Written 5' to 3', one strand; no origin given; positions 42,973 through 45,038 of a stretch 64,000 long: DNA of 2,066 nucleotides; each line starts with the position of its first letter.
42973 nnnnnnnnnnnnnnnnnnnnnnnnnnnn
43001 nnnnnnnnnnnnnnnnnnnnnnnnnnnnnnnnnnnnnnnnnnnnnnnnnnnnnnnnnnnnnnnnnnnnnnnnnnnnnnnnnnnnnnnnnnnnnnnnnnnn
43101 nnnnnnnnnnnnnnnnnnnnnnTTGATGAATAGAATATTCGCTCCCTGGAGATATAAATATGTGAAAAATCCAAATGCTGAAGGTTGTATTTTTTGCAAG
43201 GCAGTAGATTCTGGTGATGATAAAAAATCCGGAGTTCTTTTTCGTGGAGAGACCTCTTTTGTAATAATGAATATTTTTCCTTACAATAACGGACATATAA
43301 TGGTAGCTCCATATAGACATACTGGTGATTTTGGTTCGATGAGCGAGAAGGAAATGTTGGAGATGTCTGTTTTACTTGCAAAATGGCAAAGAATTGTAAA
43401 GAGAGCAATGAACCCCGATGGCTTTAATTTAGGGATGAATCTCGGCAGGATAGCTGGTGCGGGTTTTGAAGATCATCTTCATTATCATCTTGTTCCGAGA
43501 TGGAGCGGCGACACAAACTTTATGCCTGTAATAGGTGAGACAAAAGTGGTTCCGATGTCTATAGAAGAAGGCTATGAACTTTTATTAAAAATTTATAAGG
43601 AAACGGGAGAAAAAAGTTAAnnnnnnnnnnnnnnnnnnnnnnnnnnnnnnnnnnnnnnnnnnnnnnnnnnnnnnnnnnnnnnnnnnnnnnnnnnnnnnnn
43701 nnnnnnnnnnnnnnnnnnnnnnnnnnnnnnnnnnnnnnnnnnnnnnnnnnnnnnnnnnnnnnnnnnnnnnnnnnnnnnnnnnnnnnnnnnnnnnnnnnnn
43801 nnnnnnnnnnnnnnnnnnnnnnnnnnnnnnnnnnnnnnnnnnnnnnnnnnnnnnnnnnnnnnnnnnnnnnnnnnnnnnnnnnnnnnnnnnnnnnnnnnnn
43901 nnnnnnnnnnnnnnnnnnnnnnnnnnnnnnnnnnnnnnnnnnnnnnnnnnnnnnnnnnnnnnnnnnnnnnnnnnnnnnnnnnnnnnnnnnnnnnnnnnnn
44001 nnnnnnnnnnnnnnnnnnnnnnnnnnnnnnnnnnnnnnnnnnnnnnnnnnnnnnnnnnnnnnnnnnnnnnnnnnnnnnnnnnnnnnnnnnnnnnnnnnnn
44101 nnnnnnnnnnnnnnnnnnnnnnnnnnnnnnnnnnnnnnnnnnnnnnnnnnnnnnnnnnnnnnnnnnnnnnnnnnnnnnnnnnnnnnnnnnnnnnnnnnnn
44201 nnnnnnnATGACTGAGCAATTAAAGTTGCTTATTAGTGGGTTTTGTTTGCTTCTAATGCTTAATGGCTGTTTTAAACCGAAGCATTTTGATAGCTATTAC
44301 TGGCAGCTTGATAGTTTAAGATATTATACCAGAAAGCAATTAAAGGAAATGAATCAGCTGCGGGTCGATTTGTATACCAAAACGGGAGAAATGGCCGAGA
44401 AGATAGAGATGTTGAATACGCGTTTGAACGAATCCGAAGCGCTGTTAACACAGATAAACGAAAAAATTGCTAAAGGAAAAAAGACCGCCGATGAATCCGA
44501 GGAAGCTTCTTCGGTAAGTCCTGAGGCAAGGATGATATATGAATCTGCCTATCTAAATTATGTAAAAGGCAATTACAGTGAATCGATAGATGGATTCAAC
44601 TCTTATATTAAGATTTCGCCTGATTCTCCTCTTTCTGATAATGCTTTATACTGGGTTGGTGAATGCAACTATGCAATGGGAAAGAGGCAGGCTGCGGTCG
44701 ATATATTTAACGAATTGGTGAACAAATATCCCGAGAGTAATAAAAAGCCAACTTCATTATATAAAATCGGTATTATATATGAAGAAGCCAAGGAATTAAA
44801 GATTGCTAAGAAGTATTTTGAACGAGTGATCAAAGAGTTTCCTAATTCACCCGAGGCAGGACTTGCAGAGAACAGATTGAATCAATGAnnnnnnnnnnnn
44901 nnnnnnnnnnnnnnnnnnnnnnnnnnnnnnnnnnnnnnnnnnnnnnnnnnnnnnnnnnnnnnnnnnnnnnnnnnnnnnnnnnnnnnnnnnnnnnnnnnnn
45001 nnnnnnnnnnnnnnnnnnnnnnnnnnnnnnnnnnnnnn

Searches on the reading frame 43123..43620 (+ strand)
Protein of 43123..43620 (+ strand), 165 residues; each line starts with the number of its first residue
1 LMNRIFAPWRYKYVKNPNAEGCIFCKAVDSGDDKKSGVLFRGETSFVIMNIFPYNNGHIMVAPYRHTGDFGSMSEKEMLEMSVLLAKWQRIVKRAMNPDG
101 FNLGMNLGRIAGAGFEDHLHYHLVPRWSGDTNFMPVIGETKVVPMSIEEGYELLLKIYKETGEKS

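Call 21: search_protein_families(library=pfam, proteins=[window:43123-43620:+], max_evalue=0.001)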
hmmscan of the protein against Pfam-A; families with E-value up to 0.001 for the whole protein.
window:43123-43620:+ (165 aa): 2 families
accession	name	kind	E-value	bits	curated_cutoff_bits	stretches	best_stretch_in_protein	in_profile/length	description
PF01230.28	HIT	-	5.2e-11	43.5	21.5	1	35-126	5-95/98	HIT domain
PF11969.13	DcpS_C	-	0.00099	20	24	0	22-124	2-100/114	Scavenger mRNA decapping enzyme C-term binding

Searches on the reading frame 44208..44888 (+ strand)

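Call 21: search_protein_families(library=pfam, proteins=[window:44208-44888:+], max_evalue=0.001)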
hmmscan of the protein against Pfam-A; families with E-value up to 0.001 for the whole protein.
window:44208-44888:+ (226 aa): 12 families
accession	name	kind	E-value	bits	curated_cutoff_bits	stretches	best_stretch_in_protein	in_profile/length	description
PF13174.12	TPR_6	-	7.6e-21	73.7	26.3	2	146-177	2-33/33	Tetratricopeptide repeat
PF07719.23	TPR_2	-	3.6e-11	42.7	27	1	183-213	3-33/34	Tetratricopeptide repeat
PF13428.12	TPR_14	-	3.3e-08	33.9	23.5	0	184-217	4-37/44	Tetratricopeptide repeat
PF00515.34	TPR_1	-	2.6e-07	30.6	27.8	0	183-213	3-33/34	Tetratricopeptide repeat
PF13181.12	TPR_8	-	5.2e-07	29.8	25.7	0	183-213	3-33/34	Tetratricopeptide repeat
PF13525.12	YfiO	-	7.5e-07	29.6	25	1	144-217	5-78/203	Outer membrane lipoprotein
PF13424.12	TPR_12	-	4.1e-06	27.3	30.1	1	145-208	4-72/77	Tetratricopeptide repeat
PF13432.12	TPR_16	-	6.6e-06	26.9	32.7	0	141-177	28-64/65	Tetratricopeptide repeat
PF14559.12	TPR_19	-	0.00019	22.1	25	0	121-176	5-57/68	Tetratricopeptide repeat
PF13371.12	TPR_9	-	0.00023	21.5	35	0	183-225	31-73/73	Tetratricopeptide repeat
PF13512.12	TPR_18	-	0.00036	21.2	21.9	0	194-224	115-145/145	Tetratricopeptide repeat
PF12895.13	ANAPC3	-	0.00059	20.5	27.2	0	100-168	18-80/82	Anaphase-promoting complex, cyclosome, subunit 3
